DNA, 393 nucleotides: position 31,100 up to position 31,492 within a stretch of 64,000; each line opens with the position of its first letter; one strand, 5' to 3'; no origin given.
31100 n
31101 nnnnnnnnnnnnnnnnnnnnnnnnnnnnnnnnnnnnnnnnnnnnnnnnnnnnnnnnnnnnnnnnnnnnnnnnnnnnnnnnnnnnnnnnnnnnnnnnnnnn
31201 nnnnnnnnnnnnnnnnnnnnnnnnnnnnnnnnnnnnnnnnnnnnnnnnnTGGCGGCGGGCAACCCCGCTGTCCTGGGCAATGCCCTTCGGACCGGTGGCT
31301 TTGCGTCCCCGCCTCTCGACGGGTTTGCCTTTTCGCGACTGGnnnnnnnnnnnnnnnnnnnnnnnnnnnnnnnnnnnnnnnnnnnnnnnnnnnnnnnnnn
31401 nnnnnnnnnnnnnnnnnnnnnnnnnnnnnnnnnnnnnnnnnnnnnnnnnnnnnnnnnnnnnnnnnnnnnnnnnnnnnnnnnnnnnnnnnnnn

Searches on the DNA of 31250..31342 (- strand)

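Call 24: build_rna_model(alignment_id=A3)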
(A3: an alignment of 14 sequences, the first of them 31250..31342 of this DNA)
Model R1 built from alignment A3 (14 sequences, 94 columns); structure: RNAalifold consensus.
model positions 92; base pairs 20; branch points 1; effective number of sequences 1.4; information 0.621 bits per position. Calibrated on 0.2 Mb of random sequence (short: E-values are rough).
structure used (alignment columns):
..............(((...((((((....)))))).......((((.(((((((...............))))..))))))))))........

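Call 27: search_with_rna_model(model_id=R1, sources=[window, L001, L002, L003, L004, L005, L006, L007, L008, L009, L010, L011, L012, L013, L014, L015, L016, L017, L018, L019, L020, L021, L022, L023, L024, L025, L026, L027, L028, L029, L030, L031, L032, L033, L034, L035, L036, L037, L038, L039, L040, L041, L042, L043, L044, L045, L046, L047, L048, L049, L050, L051, L052, L053, L054, L055, L056, L057, L058, L059, L060, L061, L062, L063, L064, L065, L066, L067, L068, L069, L070, L071, L072, L073, L074, L075, L076, L077, L078], max_evalue=1)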
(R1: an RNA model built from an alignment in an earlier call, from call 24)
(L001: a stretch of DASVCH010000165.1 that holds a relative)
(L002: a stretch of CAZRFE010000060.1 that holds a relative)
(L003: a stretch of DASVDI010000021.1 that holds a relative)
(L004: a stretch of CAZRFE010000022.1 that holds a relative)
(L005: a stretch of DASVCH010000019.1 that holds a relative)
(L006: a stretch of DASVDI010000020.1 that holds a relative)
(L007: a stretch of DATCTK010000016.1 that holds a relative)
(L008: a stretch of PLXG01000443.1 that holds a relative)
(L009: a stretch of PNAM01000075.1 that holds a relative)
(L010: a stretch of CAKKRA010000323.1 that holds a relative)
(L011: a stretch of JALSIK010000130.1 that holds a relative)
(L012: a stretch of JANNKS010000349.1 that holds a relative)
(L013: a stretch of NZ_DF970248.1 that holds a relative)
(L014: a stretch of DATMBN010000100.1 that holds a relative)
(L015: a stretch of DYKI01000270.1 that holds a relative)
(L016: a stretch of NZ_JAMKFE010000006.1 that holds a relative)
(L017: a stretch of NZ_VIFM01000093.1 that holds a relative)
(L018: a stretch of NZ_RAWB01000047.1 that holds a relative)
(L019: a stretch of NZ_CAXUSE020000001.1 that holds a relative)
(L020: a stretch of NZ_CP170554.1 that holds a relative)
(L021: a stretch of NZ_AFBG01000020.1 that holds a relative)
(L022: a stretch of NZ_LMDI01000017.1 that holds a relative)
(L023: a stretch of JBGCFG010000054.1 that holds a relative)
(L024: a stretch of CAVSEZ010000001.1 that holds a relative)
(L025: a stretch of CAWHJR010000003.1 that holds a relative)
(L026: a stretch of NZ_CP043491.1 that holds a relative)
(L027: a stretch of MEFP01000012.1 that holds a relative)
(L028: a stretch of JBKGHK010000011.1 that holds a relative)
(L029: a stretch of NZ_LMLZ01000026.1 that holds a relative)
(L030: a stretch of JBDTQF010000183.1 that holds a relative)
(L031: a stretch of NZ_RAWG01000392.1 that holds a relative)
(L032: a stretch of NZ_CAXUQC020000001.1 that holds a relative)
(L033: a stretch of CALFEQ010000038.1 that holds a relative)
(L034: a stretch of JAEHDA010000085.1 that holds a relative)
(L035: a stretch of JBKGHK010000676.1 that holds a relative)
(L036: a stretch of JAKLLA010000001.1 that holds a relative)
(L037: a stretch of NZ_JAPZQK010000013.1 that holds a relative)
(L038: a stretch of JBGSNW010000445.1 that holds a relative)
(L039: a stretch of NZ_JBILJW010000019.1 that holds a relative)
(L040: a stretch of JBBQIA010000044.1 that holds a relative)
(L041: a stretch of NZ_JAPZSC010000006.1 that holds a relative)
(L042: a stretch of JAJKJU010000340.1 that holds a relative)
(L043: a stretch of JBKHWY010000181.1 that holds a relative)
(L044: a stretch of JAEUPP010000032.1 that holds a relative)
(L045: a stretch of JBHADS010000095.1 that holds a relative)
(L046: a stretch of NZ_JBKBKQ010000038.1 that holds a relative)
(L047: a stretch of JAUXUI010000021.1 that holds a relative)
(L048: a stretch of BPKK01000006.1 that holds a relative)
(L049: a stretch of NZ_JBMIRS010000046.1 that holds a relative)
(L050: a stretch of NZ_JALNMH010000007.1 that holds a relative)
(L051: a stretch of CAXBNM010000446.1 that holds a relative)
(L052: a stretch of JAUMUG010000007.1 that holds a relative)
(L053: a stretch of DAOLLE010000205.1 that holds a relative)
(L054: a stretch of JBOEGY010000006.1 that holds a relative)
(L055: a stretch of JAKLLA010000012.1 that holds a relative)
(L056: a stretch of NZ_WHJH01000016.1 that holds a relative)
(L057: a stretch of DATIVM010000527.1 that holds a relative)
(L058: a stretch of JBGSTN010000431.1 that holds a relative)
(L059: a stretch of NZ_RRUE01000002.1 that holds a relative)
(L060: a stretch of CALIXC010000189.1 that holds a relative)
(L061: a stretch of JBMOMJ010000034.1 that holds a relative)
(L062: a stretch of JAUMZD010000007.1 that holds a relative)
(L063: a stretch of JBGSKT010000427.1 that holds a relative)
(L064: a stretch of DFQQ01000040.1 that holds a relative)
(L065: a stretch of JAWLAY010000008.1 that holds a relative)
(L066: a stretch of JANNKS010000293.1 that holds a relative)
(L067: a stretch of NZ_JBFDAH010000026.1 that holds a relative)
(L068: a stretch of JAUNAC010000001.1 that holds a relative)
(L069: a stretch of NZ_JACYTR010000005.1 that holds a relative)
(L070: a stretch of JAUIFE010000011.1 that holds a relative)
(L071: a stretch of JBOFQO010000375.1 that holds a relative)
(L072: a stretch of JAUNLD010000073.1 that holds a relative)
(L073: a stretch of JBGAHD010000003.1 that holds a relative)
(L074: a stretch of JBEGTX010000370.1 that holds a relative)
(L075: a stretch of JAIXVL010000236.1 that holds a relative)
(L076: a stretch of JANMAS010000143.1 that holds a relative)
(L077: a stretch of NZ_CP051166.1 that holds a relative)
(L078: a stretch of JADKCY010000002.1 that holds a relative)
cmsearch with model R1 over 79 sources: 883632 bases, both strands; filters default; matches with E-value up to 1: 18.
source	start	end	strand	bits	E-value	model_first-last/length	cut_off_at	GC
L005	5179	5270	+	103.2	5.9e-24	1-92/92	no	0.59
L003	5581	5673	+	100.7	2.6e-23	1-92/92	no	0.65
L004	5781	5872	+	100.5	3.1e-23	1-92/92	no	0.65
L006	5218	5309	+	100.4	3.3e-23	1-92/92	no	0.61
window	31250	31342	-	96.3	3.8e-22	1-92/92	no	0.69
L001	5776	5868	+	96.1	4.4e-22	1-92/92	no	0.7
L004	5466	5557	+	96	4.5e-22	1-92/92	no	0.7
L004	7595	7684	+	95.8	5.2e-22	1-92/92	no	0.69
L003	5230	5321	+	94.7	1e-21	1-92/92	no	0.74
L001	5452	5542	+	94.5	1.1e-21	1-92/92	no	0.71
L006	4958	5050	+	92.3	4.3e-21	1-92/92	no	0.65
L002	5741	5833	+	92.2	4.6e-21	1-92/92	no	0.62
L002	5475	5564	+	89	3.2e-20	1-92/92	no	0.68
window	31429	31512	-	83.6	7.8e-19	1-92/92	no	0.69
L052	2805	2859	-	21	0.018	1-92/92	no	0.64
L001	5685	5733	+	16.2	0.33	1-92/92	no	0.73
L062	1510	1616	-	15.9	0.39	1-92/92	no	0.66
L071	6288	6369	+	14.9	0.7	1-92/92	no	0.68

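Call 61: search_with_rna_model(model_id=R1, sources=[L086, L087, L088, L089, L090, L091, L092, L085], max_evalue=0.01)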
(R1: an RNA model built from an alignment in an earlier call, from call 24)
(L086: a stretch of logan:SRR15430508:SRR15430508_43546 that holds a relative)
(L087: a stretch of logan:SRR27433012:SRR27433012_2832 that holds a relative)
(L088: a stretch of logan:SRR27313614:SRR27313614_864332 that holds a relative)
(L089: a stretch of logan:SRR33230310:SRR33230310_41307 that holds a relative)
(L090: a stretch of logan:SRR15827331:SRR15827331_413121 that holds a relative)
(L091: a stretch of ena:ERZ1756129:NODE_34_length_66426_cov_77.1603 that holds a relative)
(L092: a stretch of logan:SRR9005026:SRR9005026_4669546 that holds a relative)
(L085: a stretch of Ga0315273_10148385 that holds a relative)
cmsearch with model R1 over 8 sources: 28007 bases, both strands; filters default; matches with E-value up to 0.01: 14.
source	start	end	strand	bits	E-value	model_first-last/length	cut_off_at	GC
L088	324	416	+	99.5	1.7e-24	1-92/92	no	0.66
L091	2285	2376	+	94.4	3.7e-23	1-92/92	no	0.66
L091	1984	2073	+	93.6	6.2e-23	1-92/92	no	0.7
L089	228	321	+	92.8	1e-22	1-92/92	no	0.68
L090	64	154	+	92.7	1e-22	1-92/92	no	0.69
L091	1759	1848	+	92.6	1.1e-22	1-92/92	no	0.71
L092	279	372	+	83.2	3.2e-20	1-92/92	no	0.71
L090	368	461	+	81.4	9.2e-20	1-92/92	no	0.71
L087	1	76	+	78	7.2e-19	18-92/92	5'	0.74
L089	1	68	+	71.1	4.8e-17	25-92/92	5'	0.76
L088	1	65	+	69.5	1.2e-16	28-92/92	5'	0.72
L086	1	66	+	66.9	5.9e-16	27-92/92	5'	0.7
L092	1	64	+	66.3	8.6e-16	28-92/92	5'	0.7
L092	2406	2450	+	37.3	3.2e-08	1-45/92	3'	0.62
